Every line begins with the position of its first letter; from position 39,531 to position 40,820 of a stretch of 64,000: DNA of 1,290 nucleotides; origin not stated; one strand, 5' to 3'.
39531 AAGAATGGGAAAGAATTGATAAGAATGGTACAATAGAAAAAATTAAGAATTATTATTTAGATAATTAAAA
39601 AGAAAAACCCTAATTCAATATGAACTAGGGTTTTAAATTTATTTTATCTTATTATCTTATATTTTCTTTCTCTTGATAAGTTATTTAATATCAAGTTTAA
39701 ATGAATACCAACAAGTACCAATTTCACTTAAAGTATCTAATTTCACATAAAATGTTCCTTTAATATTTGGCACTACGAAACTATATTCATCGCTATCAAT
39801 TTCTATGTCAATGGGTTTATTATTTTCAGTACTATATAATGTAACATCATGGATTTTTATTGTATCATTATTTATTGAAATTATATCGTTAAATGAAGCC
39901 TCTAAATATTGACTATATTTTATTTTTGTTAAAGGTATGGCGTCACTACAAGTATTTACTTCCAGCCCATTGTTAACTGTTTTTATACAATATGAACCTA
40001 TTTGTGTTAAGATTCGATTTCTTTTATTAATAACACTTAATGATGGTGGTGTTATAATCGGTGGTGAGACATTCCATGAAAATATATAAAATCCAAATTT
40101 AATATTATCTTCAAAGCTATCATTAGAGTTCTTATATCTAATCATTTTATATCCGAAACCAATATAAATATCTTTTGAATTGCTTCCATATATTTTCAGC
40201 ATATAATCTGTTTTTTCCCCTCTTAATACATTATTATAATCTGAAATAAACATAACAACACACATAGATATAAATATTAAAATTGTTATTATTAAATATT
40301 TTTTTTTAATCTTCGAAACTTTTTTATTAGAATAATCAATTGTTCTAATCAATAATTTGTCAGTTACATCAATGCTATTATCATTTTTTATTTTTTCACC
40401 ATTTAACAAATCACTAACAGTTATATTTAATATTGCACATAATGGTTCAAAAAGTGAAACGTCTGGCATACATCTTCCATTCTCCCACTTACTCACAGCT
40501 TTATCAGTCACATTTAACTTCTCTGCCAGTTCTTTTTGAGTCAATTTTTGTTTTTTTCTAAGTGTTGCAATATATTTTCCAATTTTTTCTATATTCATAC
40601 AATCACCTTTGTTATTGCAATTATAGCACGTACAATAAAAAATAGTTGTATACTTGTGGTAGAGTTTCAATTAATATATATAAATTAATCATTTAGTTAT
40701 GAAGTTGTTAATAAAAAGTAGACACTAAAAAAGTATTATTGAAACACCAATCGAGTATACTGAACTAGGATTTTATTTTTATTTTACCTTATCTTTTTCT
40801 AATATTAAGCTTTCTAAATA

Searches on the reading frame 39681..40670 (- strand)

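Call 62: search_protein_families(library=pfam, proteins=[window:39681-40670:-], max_evalue=0.001)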
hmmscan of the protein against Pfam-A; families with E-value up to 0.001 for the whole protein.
window:39681-40670:- (329 aa): 6 families
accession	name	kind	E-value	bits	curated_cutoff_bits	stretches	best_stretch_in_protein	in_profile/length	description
PF01381.28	HTH_3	-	1e-12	48.3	23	1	34-88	1-55/55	Helix-turn-helix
PF13560.12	HTH_31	-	1.2e-08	35.6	27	1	31-85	3-58/64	Helix-turn-helix domain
PF12844.13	HTH_19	-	1.9e-08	34.5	30.2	1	31-92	1-62/64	Helix-turn-helix domain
PF13443.12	HTH_26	-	3.5e-05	24.4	22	1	37-90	5-59/63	Cro/C1-type HTH DNA-binding domain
PF13744.12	HTH_37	-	0.00013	22.2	27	1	30-66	19-55/80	Helix-turn-helix domain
PF15731.11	MqsA_antitoxin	-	0.00015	22.3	30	1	31-75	71-115/131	Antitoxin component of bacterial toxin-antitoxin system, MqsA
